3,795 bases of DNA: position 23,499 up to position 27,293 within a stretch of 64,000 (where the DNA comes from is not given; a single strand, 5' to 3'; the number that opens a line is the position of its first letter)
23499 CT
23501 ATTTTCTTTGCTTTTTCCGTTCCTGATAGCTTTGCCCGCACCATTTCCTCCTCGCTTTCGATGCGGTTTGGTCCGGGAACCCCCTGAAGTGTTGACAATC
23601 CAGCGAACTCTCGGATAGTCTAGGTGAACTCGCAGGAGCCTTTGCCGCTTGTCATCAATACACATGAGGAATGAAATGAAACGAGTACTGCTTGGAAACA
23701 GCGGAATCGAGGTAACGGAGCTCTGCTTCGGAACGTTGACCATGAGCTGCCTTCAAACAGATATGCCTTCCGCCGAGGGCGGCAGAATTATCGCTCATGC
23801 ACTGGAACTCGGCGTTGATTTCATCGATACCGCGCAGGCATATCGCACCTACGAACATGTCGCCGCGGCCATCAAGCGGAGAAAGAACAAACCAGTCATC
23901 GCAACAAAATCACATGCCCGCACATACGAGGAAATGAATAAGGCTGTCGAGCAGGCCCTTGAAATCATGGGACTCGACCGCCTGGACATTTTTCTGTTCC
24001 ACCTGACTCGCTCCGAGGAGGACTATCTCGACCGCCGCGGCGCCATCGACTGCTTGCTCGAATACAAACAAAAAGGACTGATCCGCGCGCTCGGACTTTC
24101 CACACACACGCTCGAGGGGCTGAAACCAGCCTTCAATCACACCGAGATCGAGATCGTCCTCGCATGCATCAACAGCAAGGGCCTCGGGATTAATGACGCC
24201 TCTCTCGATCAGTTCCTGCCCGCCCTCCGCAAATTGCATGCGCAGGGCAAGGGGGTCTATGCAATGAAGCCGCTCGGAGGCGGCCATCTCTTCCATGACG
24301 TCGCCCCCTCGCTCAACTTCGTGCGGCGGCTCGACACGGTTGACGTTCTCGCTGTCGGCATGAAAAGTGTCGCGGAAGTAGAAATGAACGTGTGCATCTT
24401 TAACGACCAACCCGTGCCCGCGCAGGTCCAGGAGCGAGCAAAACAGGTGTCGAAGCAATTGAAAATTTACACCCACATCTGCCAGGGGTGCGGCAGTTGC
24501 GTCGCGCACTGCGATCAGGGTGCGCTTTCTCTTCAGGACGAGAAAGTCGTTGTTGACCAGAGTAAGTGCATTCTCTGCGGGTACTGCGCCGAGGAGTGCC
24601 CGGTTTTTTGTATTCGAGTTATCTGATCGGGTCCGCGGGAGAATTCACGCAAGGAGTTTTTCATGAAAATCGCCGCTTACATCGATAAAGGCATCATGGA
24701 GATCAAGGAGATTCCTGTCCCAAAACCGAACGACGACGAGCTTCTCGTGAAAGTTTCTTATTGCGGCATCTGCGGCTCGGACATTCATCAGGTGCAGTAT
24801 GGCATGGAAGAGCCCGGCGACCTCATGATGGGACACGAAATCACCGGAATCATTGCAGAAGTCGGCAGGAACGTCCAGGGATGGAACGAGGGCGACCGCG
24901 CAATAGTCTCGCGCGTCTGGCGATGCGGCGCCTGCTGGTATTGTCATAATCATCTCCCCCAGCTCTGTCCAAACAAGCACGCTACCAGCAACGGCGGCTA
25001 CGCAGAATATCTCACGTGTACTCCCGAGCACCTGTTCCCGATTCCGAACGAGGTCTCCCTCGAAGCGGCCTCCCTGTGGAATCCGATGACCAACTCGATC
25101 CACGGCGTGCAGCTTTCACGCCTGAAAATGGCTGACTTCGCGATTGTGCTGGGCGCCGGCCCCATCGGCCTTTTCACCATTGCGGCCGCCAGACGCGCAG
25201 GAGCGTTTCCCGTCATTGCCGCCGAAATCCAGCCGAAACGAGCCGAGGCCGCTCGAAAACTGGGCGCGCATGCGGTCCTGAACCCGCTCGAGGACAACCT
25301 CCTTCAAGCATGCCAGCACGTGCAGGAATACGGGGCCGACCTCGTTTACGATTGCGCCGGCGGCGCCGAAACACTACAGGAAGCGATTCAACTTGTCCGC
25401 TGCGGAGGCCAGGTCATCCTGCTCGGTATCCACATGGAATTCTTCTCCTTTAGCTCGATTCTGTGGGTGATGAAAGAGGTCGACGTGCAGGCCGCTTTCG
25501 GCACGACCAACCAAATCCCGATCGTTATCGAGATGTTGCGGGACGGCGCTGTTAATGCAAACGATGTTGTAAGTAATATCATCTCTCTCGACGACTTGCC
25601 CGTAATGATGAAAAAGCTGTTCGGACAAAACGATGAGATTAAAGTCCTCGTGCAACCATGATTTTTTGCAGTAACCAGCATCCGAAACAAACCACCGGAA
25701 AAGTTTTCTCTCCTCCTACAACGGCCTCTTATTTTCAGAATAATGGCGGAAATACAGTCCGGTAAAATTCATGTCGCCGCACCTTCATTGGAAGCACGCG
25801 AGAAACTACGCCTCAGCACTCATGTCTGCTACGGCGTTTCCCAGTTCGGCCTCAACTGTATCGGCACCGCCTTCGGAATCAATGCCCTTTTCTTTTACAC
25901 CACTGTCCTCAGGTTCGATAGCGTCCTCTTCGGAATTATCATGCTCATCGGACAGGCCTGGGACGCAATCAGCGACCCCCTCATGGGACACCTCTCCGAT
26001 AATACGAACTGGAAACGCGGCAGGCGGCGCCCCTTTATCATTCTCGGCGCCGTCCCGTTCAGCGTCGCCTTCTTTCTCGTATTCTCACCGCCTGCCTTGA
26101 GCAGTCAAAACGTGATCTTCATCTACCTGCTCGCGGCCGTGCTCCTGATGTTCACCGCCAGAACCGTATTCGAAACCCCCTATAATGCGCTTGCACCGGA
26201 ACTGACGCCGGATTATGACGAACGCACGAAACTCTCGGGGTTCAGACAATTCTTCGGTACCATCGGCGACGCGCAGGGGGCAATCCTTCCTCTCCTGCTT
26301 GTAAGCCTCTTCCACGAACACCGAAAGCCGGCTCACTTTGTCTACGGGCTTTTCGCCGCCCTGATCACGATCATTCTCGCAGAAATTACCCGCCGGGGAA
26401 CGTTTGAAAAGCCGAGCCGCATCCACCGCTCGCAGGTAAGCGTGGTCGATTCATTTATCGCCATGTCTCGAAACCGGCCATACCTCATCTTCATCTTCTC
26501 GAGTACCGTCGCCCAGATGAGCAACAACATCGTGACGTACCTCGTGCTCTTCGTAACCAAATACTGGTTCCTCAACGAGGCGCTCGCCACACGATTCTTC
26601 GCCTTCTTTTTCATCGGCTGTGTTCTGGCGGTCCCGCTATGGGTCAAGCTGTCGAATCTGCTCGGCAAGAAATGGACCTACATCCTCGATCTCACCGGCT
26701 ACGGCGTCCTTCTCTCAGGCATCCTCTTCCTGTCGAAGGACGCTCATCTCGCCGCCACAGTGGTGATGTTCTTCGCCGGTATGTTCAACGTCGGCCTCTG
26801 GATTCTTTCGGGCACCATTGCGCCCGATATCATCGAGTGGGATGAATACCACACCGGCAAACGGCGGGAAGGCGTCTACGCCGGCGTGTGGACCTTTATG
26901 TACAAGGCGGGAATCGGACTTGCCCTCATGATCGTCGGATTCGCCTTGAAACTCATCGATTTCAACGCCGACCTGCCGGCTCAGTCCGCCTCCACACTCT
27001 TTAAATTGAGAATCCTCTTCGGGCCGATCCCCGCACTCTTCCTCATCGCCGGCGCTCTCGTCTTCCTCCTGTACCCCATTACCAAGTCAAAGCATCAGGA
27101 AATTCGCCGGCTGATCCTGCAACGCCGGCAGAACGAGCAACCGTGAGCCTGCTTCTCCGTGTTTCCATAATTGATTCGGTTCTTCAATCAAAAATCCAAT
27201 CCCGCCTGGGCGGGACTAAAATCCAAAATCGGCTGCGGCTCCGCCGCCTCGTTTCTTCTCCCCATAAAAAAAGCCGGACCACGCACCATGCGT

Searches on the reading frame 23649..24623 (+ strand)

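Call 92: search_protein_families(library=pfam, proteins=[window:23649-24623:+], max_evalue=0.000001)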
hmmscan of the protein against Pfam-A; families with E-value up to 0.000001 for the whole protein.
window:23649-24623:+ (325 aa): 4 families
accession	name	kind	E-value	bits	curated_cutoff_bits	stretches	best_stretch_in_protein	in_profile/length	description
PF00248.27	Aldo_ket_red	-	7.2e-25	88.1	24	1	24-215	1-198/291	Aldo/keto reductase family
PF00037.32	Fer4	-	4.8e-11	42.4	21.1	1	300-323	1-24/24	4Fe-4S binding domain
PF13237.11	Fer4_10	-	2.9e-08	33.9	25.5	1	274-318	5-53/53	4Fe-4S dicluster domain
PF12838.12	Fer4_7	-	1.1e-07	32.7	27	1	278-319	2-50/52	4Fe-4S dicluster domain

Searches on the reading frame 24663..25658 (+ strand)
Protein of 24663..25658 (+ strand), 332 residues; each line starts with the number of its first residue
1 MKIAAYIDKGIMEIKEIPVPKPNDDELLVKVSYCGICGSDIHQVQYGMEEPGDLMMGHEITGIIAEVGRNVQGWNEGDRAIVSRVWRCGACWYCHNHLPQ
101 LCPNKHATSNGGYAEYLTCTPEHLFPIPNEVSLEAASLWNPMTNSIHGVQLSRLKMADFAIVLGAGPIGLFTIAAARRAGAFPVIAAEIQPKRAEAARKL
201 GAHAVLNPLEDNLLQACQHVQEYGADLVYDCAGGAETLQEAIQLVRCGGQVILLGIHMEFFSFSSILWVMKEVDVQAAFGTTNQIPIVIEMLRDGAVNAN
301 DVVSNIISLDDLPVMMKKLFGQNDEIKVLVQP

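Call 92: search_protein_families(library=pfam, proteins=[window:24663-25658:+], max_evalue=0.000001)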
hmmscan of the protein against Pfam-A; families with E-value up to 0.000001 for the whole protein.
window:24663-25658:+ (332 aa): 3 families
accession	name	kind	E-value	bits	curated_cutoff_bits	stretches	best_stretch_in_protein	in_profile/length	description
PF08240.17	ADH_N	-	3.9e-26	91.7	23.5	1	24-128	2-103/104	Alcohol dehydrogenase GroES-like domain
PF00107.32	ADH_zinc_N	-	3.4e-23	82.4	31.8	1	167-292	1-127/129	Zinc-binding dehydrogenase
PF16912.11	Glu_dehyd_C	-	3.8e-09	36.8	34.9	1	158-259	32-134/211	Glucose dehydrogenase C-terminus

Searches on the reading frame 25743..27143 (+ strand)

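Call 92: search_protein_families(library=pfam, proteins=[window:25743-27143:+], max_evalue=0.000001)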
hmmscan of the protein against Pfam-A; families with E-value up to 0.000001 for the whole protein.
window:25743-27143:+ (467 aa): 2 families
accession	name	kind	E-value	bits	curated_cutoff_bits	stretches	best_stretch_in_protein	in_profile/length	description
PF13347.12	MFS_2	-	2.8e-86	290.2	27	1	29-448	1-427/427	MFS/sugar transport protein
PF07690.21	MFS_1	-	5.8e-23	81.8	33.4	1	31-394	6-346/347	Major Facilitator Superfamily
